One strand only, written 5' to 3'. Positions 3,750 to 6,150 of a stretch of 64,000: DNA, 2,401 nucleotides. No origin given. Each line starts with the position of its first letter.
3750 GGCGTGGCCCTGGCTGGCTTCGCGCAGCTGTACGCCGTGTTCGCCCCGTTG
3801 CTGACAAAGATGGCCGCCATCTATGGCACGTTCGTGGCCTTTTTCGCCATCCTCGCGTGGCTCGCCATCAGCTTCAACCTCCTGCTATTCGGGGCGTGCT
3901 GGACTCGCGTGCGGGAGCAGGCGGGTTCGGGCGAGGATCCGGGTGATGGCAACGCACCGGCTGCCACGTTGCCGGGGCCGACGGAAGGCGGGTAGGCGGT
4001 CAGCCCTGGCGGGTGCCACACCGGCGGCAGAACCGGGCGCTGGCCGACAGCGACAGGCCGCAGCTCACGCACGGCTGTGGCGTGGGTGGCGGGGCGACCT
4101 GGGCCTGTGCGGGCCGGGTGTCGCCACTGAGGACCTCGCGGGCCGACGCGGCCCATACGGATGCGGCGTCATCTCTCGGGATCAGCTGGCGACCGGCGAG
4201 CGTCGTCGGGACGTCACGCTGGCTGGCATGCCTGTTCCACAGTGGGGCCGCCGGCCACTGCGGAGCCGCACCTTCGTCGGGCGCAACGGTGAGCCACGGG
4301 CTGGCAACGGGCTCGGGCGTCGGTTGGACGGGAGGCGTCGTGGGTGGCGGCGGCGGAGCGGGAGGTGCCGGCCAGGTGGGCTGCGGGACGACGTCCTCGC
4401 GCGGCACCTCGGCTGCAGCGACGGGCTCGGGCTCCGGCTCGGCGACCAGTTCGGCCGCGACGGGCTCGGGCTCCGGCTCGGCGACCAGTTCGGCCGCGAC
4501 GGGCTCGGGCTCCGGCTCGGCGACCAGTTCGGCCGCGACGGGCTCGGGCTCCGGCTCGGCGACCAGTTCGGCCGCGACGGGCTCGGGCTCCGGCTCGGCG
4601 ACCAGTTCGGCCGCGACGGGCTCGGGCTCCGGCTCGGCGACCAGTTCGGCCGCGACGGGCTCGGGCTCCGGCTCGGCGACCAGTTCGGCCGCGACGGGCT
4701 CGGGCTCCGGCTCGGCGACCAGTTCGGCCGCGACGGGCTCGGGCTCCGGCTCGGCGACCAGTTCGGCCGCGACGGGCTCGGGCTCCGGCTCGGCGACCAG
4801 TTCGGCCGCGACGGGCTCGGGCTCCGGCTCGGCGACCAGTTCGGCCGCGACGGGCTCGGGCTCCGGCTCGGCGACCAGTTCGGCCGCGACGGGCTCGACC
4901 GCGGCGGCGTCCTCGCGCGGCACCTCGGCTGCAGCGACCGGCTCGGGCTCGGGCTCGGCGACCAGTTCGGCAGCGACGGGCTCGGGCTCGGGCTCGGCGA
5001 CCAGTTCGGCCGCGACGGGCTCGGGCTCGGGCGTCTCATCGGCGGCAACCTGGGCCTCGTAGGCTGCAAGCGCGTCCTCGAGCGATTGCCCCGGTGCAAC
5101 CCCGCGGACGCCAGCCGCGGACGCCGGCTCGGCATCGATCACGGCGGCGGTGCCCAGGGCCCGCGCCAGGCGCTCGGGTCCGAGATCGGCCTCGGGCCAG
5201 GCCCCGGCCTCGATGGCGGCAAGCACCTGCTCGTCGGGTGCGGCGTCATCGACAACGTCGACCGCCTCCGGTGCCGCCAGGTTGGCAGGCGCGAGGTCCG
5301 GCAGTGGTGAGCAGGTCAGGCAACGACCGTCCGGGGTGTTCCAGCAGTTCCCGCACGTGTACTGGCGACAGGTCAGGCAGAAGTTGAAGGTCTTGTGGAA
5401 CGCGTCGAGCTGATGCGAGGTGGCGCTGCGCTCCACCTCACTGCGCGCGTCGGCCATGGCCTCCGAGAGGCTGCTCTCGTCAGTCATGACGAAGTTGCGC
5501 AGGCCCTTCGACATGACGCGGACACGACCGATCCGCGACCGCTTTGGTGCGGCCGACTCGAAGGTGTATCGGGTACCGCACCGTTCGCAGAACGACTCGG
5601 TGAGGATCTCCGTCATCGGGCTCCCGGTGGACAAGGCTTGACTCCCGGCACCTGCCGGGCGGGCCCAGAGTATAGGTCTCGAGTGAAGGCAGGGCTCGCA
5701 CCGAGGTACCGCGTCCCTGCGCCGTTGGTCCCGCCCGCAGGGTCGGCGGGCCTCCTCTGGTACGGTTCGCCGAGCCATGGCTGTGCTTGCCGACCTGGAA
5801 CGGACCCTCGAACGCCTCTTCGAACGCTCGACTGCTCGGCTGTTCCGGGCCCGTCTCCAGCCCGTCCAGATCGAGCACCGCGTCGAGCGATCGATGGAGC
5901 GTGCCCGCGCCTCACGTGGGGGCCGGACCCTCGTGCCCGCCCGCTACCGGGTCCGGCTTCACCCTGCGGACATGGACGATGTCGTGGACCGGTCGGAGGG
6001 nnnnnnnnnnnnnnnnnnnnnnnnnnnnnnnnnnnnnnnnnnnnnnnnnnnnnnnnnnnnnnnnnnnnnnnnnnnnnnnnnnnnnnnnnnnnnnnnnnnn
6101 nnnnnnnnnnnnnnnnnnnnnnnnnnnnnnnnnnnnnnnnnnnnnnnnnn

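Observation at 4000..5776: Near-perfect 39-bp VNTR (about 15 copies) inside a zinc-ribbon protein divergently transcribed from the fhaA cell-wall operon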

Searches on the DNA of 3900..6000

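Call 36: search_rna_families(source=window, start=3900, end=6000, threshold=evalue, max_evalue=1)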
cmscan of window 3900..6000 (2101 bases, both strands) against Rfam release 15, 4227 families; matches with E-value up to 1: 0.
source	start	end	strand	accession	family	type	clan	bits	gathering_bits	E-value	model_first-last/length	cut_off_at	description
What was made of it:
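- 5644..5659 (-): Stem-loop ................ in the presumed 5' UTR. No Rfam match: call 36.
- Tried and rejected: Rfam on 3900-6000: no family (call 36).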

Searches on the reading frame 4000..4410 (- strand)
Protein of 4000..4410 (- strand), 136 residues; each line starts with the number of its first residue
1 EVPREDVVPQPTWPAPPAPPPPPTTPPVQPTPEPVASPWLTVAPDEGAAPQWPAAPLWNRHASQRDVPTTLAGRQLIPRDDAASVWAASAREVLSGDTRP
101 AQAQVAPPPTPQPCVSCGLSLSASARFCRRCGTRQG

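Call 18: find_homologous_proteins(query=window:4003-4410:-)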
Query seq(136 aa) (136 aa): 122 proteins with E <= 0.001 among 4386 candidates; the best 120 are listed.
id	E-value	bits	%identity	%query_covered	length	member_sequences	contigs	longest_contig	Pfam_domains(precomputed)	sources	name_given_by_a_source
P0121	2.0e-44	169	66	98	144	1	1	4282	PF13240.12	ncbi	ncbi:MAG: zinc ribbon domain-containing protein, partial [Rhodospirillaceae bacterium]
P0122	1.5e-43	166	71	95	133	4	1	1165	-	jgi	-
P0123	3.7e-42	162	63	99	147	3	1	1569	PF13240.12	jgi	jgi:hypothetical protein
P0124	1.1e-41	160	66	71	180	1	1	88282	PF13240.12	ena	-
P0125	2.2e-41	159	63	97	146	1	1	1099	PF13240.12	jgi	jgi:ribosomal protein L40E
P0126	2.7e-40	156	63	96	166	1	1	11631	PF13240.12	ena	-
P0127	3.3e-39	152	61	98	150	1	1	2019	PF13240.12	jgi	jgi:hypothetical protein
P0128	3.4e-38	149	71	75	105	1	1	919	PF13240.12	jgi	jgi:hypothetical protein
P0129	9.7e-38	148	64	99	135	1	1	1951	-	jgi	jgi:hypothetical protein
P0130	2.3e-37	146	69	76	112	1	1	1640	PF13240.12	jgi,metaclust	metaclust:\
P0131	3.0e-37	146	67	74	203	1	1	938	PF13240.12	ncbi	-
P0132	3.0e-37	146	60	98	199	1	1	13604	-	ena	-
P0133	1.2e-36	144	61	96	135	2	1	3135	PF13240.12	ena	-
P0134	2.8e-35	140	62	98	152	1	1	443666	-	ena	-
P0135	1.6e-34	137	60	99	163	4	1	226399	PF13240.12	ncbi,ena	-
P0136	3.9e-34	136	64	74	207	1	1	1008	PF13240.12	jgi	jgi:ribosomal protein L40E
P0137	1.0e-33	134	69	70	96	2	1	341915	PF13240.12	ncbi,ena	-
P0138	3.0e-33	133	67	74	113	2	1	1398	PF13240.12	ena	-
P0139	2.9e-31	126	55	98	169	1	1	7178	PF13240.12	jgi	jgi:hypothetical protein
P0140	4.5e-31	126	57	76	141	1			PF13240.12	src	-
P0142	8.8e-31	125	58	74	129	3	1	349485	PF13240.12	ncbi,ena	-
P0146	4.2e-29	120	56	99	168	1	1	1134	PF13240.12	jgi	jgi:hypothetical protein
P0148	1.6e-28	118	70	64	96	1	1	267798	PF13240.12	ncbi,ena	-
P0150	1.5e-26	111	67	64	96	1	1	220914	PF13240.12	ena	-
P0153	5.9e-26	109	65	63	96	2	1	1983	PF13240.12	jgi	jgi:hypothetical protein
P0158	2.0e-22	98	50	96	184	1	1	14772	PF13240.12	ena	-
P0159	9.2e-21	92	54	71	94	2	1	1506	PF13240.12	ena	-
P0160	1.1e-20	92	61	54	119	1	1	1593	PF13240.12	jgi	-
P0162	4.6e-18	84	45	96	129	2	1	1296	PF13240.12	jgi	jgi:hypothetical protein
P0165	1.5e-15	76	44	98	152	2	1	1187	PF13240.12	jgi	jgi:hypothetical protein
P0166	4.1e-15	74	46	100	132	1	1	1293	PF13240.12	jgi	-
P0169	2.3e-14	72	48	99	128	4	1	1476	PF13240.12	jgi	jgi:hypothetical protein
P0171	3.4e-14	71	43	98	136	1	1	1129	PF13240.12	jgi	jgi:hypothetical protein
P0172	4.8e-14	71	41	100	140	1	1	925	PF13240.12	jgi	jgi:hypothetical protein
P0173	5.0e-14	71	52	65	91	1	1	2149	PF13240.12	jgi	jgi:hypothetical protein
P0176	1.6e-13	69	47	100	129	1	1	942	PF13240.12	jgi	jgi:hypothetical protein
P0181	6.8e-13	67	50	65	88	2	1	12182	PF13240.12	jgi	jgi:hypothetical protein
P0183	1.4e-12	66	45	89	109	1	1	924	PF13240.12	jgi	jgi:hypothetical protein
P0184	1.6e-12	66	44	98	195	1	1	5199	PF13240.12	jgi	jgi:hypothetical protein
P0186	3.6e-12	65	41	100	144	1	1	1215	PF13240.12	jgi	jgi:hypothetical protein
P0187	3.7e-12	65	46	98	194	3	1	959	PF13240.12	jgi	jgi:hypothetical protein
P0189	7.5e-12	64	42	96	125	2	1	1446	PF13240.12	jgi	jgi:hypothetical protein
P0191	1.1e-11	63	44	98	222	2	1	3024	PF13240.12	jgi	jgi:hypothetical protein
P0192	1.2e-11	63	52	65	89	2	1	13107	PF13240.12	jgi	jgi:hypothetical protein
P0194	2.1e-11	62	45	98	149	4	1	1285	PF13240.12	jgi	jgi:hypothetical protein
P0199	4.6e-11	61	52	66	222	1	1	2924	PF13240.12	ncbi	-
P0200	8.0e-11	60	47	89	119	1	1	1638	PF13240.12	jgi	-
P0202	8.3e-11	60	45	62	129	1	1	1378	PF13240.12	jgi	jgi:hypothetical protein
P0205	1.3e-10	60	47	72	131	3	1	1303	PF13240.12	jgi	-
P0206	1.5e-10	59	45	99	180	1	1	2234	PF13240.12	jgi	jgi:hypothetical protein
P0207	1.5e-10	59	63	48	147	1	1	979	PF13240.12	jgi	jgi:hypothetical protein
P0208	2.3e-10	59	51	63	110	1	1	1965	PF13240.12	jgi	jgi:hypothetical protein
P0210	3.2e-10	58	50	63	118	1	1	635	PF13240.12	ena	-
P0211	4.9e-10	58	47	64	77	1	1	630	PF13240.12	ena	-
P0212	8.2e-10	57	49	70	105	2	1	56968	PF13240.12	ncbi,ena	-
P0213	8.8e-10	57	42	81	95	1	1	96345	PF13240.12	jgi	jgi:hypothetical protein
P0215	1.1e-9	57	57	49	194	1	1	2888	PF13240.12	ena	-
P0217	1.2e-9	56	44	63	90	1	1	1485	PF13240.12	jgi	jgi:hypothetical protein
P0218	1.3e-9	56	53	49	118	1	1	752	PF13240.12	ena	-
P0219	1.5e-9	56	54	46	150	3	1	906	PF13240.12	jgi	jgi:ribosomal protein L40E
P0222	4.0e-9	55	47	98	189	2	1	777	PF13240.12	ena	-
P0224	8.5e-9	54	41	91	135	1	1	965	PF13240.12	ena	-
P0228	7.9e-8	50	43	72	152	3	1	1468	PF13240.12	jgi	jgi:hypothetical protein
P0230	2.9e-7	49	55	45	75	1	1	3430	PF13240.12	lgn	-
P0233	3.0e-5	42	60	39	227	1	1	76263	PF13240.12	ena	-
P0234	3.4e-5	42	63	38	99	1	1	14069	PF13240.12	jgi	jgi:hypothetical protein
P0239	8.0e-4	37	67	24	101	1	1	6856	PF13240.12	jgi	jgi:hypothetical protein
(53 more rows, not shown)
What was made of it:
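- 4003..4077 (-): C-terminal zinc ribbon, C516-x2-C519-x10-C530-x2-C533 (.........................). Orthologs carry a precomputed PF13240 hit: call 18.
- On Zinc ribbon (Pfam PF13240 / PF13248 / PF12773), C-terminus: Many orthologs do carry a precomputed PF13240 hit (call 18).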

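Call 50: search_protein_families(library=pfam, proteins=[window:4000-4410:-], max_evalue=10)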
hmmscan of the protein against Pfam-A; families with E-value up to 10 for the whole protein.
window:4000-4410:- (136 aa): 5 families
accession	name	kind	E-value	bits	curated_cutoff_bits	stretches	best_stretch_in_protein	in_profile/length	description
PF13240.11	Zn_Ribbon_1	-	0.00011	22.3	25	1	114-133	2-21/23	zinc-ribbon domain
PF13248.11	Zn_ribbon_3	-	0.00028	20.7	27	1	113-134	4-25/26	zinc-ribbon domain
PF12773.13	DZR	-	0.00029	21.4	27.3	1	111-132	24-45/45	Double zinc ribbon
PF17032.10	Zn_ribbon_15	-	0.053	14.8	28.9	1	111-132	52-73/73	zinc-ribbon family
PF24460.1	DUF7575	-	0.091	12.6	28.5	1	111-134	3-26/28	Domain of unknown function (DUF7575)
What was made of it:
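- On Zinc ribbon (Pfam PF13240 / PF13248 / PF12773), C-terminus: 22.3 bits against 25, 20.7 against 27 and 21.4 against 27.3 (call 50).
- Closest known: Generic zinc-ribbon domains. Different: The window's own score (22.3 bits) is just under the cutoff of 25 (call 50).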

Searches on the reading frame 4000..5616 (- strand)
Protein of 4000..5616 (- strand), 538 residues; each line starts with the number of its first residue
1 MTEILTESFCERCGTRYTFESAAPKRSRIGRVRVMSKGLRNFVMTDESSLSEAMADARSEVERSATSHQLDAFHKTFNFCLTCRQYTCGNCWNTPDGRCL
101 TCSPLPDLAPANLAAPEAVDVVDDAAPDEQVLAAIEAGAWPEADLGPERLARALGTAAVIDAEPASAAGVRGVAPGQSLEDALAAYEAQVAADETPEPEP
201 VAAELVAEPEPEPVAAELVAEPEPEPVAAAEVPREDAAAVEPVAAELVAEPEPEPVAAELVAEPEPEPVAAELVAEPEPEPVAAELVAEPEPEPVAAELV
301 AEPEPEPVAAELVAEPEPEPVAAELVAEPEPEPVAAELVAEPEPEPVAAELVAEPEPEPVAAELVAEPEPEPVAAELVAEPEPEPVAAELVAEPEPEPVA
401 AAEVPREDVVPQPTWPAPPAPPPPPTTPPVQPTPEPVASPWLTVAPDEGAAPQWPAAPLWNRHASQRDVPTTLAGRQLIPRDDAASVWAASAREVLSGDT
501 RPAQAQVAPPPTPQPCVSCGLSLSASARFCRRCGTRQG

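Call 6: search_protein_families(library=pfam, proteins=[window:4000-5616:-], max_evalue=0.01)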
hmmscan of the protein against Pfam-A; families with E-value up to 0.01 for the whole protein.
window:4000-5616:- (538 aa): 4 families
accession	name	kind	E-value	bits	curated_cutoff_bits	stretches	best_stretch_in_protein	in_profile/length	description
PF25533.1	Lysostaphin_N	-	2.5e-06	27.9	60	1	241-334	9-102/103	Lysostaphin, N-terminal domain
PF13240.11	Zn_Ribbon_1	-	0.0011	19.1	25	1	516-535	2-21/23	zinc-ribbon domain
PF13248.11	Zn_ribbon_3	-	0.003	17.4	27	1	515-536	4-25/26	zinc-ribbon domain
PF12773.13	DZR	-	0.0034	18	27.3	1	513-534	24-45/45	Double zinc ribbon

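Call 7: search_protein_families(library=ncbifam, proteins=[window:4000-5616:-], max_evalue=0.01)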
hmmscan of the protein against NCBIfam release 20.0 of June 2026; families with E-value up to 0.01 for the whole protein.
window:4000-5616:- (538 aa): 0 families

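Call 35: predict_structure(alignment_id=A2)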
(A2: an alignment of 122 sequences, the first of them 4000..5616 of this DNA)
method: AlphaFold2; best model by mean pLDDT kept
length: 538 residues; sequences in the alignment: 122
mean_pLDDT: 56.3   pTM: 0.24
mean pLDDT of the five models: 56.3, 56.1, 54.6, 54.2, 54.0
residues with pLDDT >= 90: 26; 70-90: 82; 50-70: 228; < 50: 202
segments of 3 or more residues with pLDDT < 50: 1-12, 14-46, 83-127, 155-171, 202-205, 214-220, 227-232, 234-249, 257-260, 270-273, 282-287, 295-298, 334-338, 343-354, 361-363, 499-505
pLDDT, mean of each block of 10 residues (from residue 1): 39 39 35 31 45 69 67 61 44 44 36 35 44 68 56 48 36 74 90 72 49 48 48 42 44 51 54 52 49 51 55 54 53 51 48 51 52 55 55 57 68 82 75 58 54 72 52 63 74 68 56 91 92 89
secondary structure, 60 per line:
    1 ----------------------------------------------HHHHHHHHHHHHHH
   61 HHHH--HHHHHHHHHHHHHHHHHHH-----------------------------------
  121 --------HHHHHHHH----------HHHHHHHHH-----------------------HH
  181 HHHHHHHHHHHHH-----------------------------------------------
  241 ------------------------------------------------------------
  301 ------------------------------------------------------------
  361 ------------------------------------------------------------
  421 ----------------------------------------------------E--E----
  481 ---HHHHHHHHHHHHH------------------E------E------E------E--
elements in order: H47-64 H67-85 H129-136 H147-155 H179-193 H484-496
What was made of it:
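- Closest known: Generic zinc-ribbon domains. Same: Many orthologs carry a precomputed PF13240 hit (calls 18, 35).
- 5053..5094 (-): Conserved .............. motif (aa 175-188); overlaps a predicted helix (aa 179-193) that ends just before the array. AlphaFold2 helix 179-193, pLDDT about 90: call 35.
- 4129..4395 (-): Pro-rich C-terminal region with conserved Trp motifs (QPTW, PW..AP, PxWPxxPxW, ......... helix), aa 408-496. AlphaFold2 helix 484-496: call 35.
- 4003..4077 (-): AlphaFold2 pLDDT about 90: call 35.
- Tried and rejected: AlphaFold2 on the full length with a mixed alignment: poor for the N-domain (call 35).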
